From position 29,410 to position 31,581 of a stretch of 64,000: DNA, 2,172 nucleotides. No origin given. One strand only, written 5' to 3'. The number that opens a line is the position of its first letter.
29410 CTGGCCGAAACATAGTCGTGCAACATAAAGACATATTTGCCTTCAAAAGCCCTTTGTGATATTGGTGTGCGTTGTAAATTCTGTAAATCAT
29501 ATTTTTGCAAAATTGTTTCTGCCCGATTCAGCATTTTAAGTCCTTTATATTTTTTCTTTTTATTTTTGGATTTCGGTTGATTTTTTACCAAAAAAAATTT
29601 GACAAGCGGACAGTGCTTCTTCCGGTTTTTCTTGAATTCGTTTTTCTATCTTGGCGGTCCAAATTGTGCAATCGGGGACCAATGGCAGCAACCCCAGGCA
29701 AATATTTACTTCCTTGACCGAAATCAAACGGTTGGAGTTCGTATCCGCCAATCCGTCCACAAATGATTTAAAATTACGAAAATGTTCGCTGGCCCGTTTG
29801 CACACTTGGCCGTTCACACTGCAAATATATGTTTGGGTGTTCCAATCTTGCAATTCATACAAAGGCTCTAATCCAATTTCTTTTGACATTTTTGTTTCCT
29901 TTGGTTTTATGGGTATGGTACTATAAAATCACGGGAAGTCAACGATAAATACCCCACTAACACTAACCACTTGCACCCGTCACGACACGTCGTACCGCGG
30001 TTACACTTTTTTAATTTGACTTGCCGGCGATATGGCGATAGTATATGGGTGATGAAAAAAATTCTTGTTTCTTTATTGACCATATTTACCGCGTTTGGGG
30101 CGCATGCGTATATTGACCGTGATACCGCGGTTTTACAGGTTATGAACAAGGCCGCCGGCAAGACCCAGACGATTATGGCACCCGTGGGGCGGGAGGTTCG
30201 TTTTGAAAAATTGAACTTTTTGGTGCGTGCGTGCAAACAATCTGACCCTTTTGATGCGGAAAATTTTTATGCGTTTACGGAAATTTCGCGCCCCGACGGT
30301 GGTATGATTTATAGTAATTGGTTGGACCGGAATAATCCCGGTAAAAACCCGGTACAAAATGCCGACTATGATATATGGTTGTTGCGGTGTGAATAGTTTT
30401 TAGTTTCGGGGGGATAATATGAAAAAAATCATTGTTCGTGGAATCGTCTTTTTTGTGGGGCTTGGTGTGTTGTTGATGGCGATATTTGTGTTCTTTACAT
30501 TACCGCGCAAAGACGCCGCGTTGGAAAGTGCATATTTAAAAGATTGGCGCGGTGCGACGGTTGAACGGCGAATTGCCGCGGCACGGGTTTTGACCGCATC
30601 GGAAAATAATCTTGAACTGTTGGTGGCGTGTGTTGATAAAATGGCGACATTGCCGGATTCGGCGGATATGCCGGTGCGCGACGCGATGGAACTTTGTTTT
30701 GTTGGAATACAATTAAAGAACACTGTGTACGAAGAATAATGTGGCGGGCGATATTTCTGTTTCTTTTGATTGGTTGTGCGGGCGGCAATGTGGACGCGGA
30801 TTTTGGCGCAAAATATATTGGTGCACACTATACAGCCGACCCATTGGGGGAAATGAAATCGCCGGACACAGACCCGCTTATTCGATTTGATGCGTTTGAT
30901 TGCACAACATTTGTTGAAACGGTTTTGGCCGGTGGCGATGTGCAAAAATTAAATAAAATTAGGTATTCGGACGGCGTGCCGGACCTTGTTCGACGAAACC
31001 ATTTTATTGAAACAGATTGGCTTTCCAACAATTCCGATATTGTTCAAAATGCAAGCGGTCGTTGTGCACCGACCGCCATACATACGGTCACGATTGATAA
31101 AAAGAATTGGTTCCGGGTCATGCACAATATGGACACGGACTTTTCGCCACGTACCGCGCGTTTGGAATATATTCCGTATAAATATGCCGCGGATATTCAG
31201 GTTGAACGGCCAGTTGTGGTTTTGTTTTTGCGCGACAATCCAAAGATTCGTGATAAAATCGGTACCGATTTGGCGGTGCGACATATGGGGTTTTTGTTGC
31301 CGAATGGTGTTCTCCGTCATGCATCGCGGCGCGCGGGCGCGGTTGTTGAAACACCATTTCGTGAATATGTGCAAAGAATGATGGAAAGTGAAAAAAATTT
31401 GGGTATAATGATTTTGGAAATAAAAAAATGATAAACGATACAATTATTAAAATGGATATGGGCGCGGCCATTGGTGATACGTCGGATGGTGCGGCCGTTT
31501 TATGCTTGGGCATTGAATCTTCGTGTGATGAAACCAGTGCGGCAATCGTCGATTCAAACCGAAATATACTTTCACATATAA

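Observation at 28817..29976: Repeat-bracketed cargo cassette 2: two overlapping hypothetical genes downstream of rplS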

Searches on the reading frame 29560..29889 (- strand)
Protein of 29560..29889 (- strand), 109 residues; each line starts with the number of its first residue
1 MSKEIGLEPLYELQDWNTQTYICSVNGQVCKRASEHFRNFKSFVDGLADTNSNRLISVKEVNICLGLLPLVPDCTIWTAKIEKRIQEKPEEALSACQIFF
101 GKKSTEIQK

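Call 7: search_protein_families(library=pfam, proteins=[window:29560-29889:-], max_evalue=1)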
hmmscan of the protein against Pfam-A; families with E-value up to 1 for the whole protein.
window:29560-29889:- (109 aa): 0 families

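Call 8: search_protein_families(library=phrogs, proteins=[window:29560-29889:-], max_evalue=1)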
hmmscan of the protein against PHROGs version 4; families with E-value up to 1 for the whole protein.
window:29560-29889:- (109 aa): 0 families

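Call 9: search_protein_families(library=padloc, proteins=[window:29560-29889:-], max_evalue=1)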
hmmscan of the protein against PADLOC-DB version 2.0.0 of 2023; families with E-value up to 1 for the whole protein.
window:29560-29889:- (109 aa): 0 families

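Call 23: find_homologous_proteins(query=window:29560-29889:-, max_evalue=0.001)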
Query window:29560-29889:- (109 aa): 6 proteins with E <= 0.001 among 7 candidates.
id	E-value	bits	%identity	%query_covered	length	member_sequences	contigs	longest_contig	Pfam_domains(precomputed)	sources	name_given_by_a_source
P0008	1.3e-67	242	100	100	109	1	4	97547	-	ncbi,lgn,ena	-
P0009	2.2e-52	193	82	100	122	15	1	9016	-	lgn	-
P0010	1.4e-48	181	76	100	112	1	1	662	-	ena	-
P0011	3.9e-48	180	76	100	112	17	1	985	-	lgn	-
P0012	4.9e-40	154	66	100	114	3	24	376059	-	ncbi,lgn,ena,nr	ncbi:MAG: hypothetical protein IJL05_02215 [Alphaproteobacteria bacterium]|nr:hypothetical protein [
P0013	1.4e-26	110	77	66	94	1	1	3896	-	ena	-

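Call 24: find_encoding_contigs(protein=P0008, flank=10000, max_places=6)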
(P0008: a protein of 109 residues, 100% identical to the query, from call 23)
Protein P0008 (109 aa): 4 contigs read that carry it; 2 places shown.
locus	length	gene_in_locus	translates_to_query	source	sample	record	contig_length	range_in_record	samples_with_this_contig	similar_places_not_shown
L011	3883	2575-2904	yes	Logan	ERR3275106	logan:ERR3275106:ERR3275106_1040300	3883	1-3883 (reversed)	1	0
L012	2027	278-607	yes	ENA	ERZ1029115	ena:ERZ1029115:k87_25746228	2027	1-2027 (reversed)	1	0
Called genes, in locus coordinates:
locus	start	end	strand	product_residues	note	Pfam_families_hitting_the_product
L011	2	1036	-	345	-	?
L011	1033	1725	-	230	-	PF07313:AmiA-like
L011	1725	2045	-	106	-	-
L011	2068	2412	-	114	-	PF09923:DUF2155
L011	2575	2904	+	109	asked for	-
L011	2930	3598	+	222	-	-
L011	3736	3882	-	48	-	?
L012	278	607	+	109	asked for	-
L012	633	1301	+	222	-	-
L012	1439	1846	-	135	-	PF01245:Ribosomal_L19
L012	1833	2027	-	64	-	?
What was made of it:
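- The overlap disappears with the ATG start (call 24).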

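Call 52: predict_structure(alignment_id=A2)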
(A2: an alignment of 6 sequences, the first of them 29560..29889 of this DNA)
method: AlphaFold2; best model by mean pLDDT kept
length: 109 residues; sequences in the alignment: 6
mean_pLDDT: 59.4   pTM: 0.50
mean pLDDT of the five models: 59.4, 54.4, 54.0, 37.5, 37.1
residues with pLDDT >= 90: 0; 70-90: 34; 50-70: 37; < 50: 38
segments of 3 or more residues with pLDDT < 50: 1-20, 24-26, 31-36, 105-109
pLDDT, mean of each block of 10 residues (from residue 1): 31 45 50 53 63 59 74 68 81 79 50
secondary structure, 60 per line:
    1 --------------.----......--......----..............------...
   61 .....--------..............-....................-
elements in order: E20-25 E28-33 H38-51 H58-65 H74-87 H89-108

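Call 74: find_encoding_contigs(protein=P0012, flank=7000, max_places=4)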
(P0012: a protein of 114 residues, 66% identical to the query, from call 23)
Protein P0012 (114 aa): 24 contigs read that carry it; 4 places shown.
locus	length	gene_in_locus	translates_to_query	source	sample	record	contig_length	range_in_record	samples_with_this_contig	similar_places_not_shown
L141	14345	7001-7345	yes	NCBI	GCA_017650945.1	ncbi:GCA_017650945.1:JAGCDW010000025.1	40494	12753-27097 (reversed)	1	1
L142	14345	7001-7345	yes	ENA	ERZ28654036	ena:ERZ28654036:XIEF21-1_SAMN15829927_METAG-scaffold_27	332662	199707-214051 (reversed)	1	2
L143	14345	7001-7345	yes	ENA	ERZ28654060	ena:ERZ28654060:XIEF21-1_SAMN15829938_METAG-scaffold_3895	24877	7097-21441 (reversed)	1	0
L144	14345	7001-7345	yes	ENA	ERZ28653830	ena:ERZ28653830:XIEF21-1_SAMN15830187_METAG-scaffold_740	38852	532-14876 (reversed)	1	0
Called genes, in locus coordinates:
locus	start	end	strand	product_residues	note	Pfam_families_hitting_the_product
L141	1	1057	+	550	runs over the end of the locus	PF02463:SMC_N, PF13476:AAA_23, PF13304:AAA_21 (faint)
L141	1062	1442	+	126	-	PF22751:DUF488-N3a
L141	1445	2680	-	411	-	PF13742:tRNA_anti_2, PF01336:tRNA_anti-codon, PF02601:Exonuc_VII_L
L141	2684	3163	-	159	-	-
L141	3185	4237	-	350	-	PF00814:TsaD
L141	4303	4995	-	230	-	PF07313:AmiA-like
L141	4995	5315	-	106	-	-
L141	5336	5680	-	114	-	PF09923:DUF2155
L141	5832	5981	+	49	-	-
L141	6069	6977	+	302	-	-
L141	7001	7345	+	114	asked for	-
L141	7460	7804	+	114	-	-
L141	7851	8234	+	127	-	-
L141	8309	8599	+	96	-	PF04193:PQ-loop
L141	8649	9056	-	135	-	PF01245:Ribosomal_L19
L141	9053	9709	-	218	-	PF01746:tRNA_m1G_MT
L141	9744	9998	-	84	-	-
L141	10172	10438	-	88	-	-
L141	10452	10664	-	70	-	-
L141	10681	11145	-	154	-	PF01782:RimM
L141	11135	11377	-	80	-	-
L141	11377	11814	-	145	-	PF00886:Ribosomal_S16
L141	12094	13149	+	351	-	PF04706:Dickkopf_N (faint)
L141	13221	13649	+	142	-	-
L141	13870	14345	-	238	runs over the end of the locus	-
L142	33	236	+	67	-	PF12728:HTH_17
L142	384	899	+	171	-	-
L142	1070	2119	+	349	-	PF00589:Phage_integrase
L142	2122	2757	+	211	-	PF00239:Resolvase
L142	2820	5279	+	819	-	PF02384:N6_Mtase, PF20473:MmeI_Mtase (weak), PF07669:Eco57I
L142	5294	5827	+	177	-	-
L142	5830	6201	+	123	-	-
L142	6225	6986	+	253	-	-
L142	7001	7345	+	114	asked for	-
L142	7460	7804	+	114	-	-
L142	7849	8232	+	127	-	-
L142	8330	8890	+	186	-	PF00583:Acetyltransf_1, PF13508:Acetyltransf_7 (weak)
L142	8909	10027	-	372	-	PF07690:MFS_1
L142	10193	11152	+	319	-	PF13489:Methyltransf_23, PF05219:DREV (weak), PF08241:Methyltransf_11 (weak), PF08242:Methyltransf_12 (weak), PF13649:Methyltransf_25 (faint), PF13847:Methyltransf_31 (faint)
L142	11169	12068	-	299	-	PF00892:EamA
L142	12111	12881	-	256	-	PF11316:Rhamno_transf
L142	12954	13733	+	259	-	PF02811:PHP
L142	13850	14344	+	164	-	-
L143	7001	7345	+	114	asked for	-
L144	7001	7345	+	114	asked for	-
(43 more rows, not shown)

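Call 76: search_protein_families(library=padloc, max_evalue=1, proteins=[L142:5294-5827:+, L142:5830-6201:+, L142:6225-6986:+, L142:7460-7804:+, L142:7849-8232:+, L141:6069-6977:+])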
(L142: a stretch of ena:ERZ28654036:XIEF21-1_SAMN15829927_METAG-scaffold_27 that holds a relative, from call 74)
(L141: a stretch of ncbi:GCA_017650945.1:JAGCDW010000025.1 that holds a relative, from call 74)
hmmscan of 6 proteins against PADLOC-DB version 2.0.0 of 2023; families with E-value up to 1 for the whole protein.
L142:5294-5827:+ (177 aa): 0 families

L142:5830-6201:+ (123 aa): 0 families

L142:6225-6986:+ (253 aa): 0 families

L142:7460-7804:+ (114 aa): 0 families

L142:7849-8232:+ (127 aa): 0 families

L141:6069-6977:+ (302 aa): 0 families

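Call 77: search_protein_families(library=phrogs, max_evalue=0.1, proteins=[L142:5294-5827:+, L142:5830-6201:+, L142:6225-6986:+, L142:7460-7804:+, L142:7849-8232:+, L141:6069-6977:+])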
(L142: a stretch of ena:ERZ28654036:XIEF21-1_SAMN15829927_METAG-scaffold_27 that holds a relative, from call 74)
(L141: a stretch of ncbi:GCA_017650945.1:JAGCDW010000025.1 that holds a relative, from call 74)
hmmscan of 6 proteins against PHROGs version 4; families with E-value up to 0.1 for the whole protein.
L142:5294-5827:+ (177 aa): 1 family
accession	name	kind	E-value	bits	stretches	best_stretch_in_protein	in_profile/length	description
phrog_24256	-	unknown function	0.0068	17.4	1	116-169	7-56/118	-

L142:5830-6201:+ (123 aa): 0 families

L142:6225-6986:+ (253 aa): 1 family
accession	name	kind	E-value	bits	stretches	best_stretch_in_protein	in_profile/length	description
phrog_13754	-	unknown function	0.0021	19.3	1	199-231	18-50/54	-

L142:7460-7804:+ (114 aa): 1 family
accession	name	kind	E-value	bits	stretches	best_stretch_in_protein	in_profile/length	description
phrog_36368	-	unknown function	0.075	14.2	0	34-77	39-83/94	-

L142:7849-8232:+ (127 aa): 0 families

L141:6069-6977:+ (302 aa): 1 family
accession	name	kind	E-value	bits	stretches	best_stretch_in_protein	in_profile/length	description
phrog_26600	-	unknown function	0.0074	16.9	1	9-70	80-143/218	-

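Call 85: search_protein_families(library=ncbifam, max_evalue=1, proteins=[window:29560-29889:-])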
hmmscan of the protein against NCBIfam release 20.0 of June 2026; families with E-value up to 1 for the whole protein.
window:29560-29889:- (109 aa): 1 family
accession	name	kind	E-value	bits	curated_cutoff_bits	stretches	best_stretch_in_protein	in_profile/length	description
NF001557.0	PRK00378.1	equivalog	0.16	11.2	341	1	15-55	160-200/334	nucleoid-associated protein YejK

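Call 88: search_dna_similar(query=window:29560-29889:-, collection=phages, mode=protein, max_evalue=0.01)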
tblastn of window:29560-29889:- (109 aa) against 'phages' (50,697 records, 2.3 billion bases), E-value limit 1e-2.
No match.

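Call 92: find_related_loci(query=A2, collection=viral_contigs, flank=6000)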
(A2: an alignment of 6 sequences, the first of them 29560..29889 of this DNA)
Query A2 (109 aa) in viral_contigs; peptide patterns used: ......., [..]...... (x = any residue, [..] = any of these).
49 stretches matched a pattern, but none encodes a relative of the query by tblastn (E <= 1e-3).

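Call 93: fold_search(model_id=the predicted structure, library=pdb)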
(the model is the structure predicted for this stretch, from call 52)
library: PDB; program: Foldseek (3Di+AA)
matches with E <= 10: 31; with E <= 0.001: 0
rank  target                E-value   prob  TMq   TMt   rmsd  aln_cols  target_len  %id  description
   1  9g7o_A                5.6e+00  0.04  0.21  0.05   9.3        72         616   15  Crystal structure of Janthinobacterium lividum PE-like toxin, Jlx (released 2025-01-29)
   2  4cy8_A                6.3e+00  0.08  0.29  0.07  10.1        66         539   14  2-hydroxybiphenyl 3-monooxygenase (HbpA) in complex with FAD (released 2015-03-18)
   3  5wxk_A                6.3e+00  0.03  0.20  0.08   8.7        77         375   10  EarP bound with domain I of EF-P (released 2018-02-28)
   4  7chh_B                6.3e+00  0.03  0.16  0.03  12.2        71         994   18  Cryo-EM structure of the SARS-CoV-2 S-6P in complex with BD-368-2 Fabs (released 2020-09-16)
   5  8dlj_A                7.1e+00  0.02  0.16  0.03  17.2        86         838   16  Cryo-EM structure of SARS-CoV-2 Alpha (B.1.1.7) spike protein in complex with human ACE2 (released 2022-08-31)
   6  4cy8_B                7.6e+00  0.05  0.29  0.07  15.1        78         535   13  2-hydroxybiphenyl 3-monooxygenase (HbpA) in complex with FAD (released 2015-03-18)
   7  2bp1_A                7.6e+00  0.02  0.27  0.12  11.9       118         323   10  Structure of the aflatoxin aldehyde reductase in complex with NADPH (released 2005-05-11)
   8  7sxx_A                7.6e+00  0.02  0.16  0.03  17.2        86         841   16  Cryo-EM structure of the SARS-CoV-2 D614G mutant spike protein ectodomain bound to human ACE2 ectodomain (global refin (released 2021-12-29)
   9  7z9r_A                7.6e+00  0.02  0.16  0.03  16.5        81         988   16  CRYO-EM STRUCTURE OF SARS-COV-2 SPIKE : H11-H4 Q98R H100E nanobody complex in 2Up1Down conformation (released 2022-07-13)
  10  8uum_A                7.6e+00  0.01  0.16  0.03  16.6        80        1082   18  Prototypic SARS-CoV-2 spike (containing K417) in the open conformation (released 2023-11-29)
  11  5d4z_1                8.0e+00  0.05  0.26  0.26   4.8        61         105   16  Crystal structure of Repressor from Salmonella-temperate phage (released 2016-04-27)
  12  2is5_C                8.0e+00  0.03  0.25  0.22   5.5        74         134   18  Crystal structure of 3 residues truncated version of protein NMB1012 from Neisseria meningitides (released 2006-11-14)
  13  8hwn_B                8.0e+00  0.02  0.24  0.11  11.1        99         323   14  aldo-keto reductase DepB (released 2024-01-17)
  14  7tey_C                8.0e+00  0.02  0.16  0.03  16.8        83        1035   17  Cryo-EM structure of SARS-CoV-2 Delta (B.1.617.2) spike protein (released 2022-03-16)
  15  7tex_A                8.0e+00  0.01  0.16  0.03  17.2        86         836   16  Cryo-EM structure of SARS-CoV-2 Delta (B.1.617.2) spike protein in complex with human ACE2 (released 2022-03-30)
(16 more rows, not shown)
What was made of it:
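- On Type II toxin-antitoxin module: The orf109 model is too poor to judge (calls 52, 93).
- Tried and rejected: The model has pLDDT 59 and the fold search gave nothing below E = 5 (calls 52, 93).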

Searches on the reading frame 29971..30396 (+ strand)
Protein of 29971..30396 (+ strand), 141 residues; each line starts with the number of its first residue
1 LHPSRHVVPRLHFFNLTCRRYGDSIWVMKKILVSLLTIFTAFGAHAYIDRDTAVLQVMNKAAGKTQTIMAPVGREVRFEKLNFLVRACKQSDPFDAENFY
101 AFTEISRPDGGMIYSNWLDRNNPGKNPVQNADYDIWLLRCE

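Call 7: search_protein_families(library=pfam, proteins=[window:29971-30396:+], max_evalue=1)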
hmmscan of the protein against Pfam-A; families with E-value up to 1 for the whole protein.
window:29971-30396:+ (141 aa): 1 family
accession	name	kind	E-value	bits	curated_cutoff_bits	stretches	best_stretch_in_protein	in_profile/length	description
PF09923.14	DUF2155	-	2.4e-18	66.5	27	1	53-140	1-89/89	Uncharacterized protein conserved in bacteria (DUF2155)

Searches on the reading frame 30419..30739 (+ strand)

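Call 7: search_protein_families(library=pfam, proteins=[window:30419-30739:+], max_evalue=1)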
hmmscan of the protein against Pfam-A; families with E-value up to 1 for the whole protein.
window:30419-30739:+ (106 aa): 0 families

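Call 85: search_protein_families(library=ncbifam, max_evalue=1, proteins=[window:30419-30739:+])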
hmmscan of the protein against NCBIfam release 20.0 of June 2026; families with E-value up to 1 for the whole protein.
window:30419-30739:+ (106 aa): 1 family
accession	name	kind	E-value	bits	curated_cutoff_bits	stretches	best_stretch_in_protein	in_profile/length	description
NF041554.1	SA1362_fam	subfamily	0.02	15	42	1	6-41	28-63/70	SA1362 family protein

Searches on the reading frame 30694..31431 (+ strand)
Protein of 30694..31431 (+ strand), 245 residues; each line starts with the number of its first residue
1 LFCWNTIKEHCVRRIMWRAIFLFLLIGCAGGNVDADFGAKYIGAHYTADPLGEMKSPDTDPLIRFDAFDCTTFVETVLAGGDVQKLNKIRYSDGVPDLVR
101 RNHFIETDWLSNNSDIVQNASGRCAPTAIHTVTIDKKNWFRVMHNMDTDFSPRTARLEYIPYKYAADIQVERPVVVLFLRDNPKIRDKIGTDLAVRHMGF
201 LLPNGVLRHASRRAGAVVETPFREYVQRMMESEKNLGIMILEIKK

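Call 7: search_protein_families(library=pfam, proteins=[window:30694-31431:+], max_evalue=1)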
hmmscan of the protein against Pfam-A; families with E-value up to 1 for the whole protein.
window:30694-31431:+ (245 aa): 1 family
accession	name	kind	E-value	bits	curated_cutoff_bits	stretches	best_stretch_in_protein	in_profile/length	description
PF07313.18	AmiA-like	-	1.5e-22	80.5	27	1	37-228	2-198/202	N-acetylmuramoyl-L-alanine amidase-like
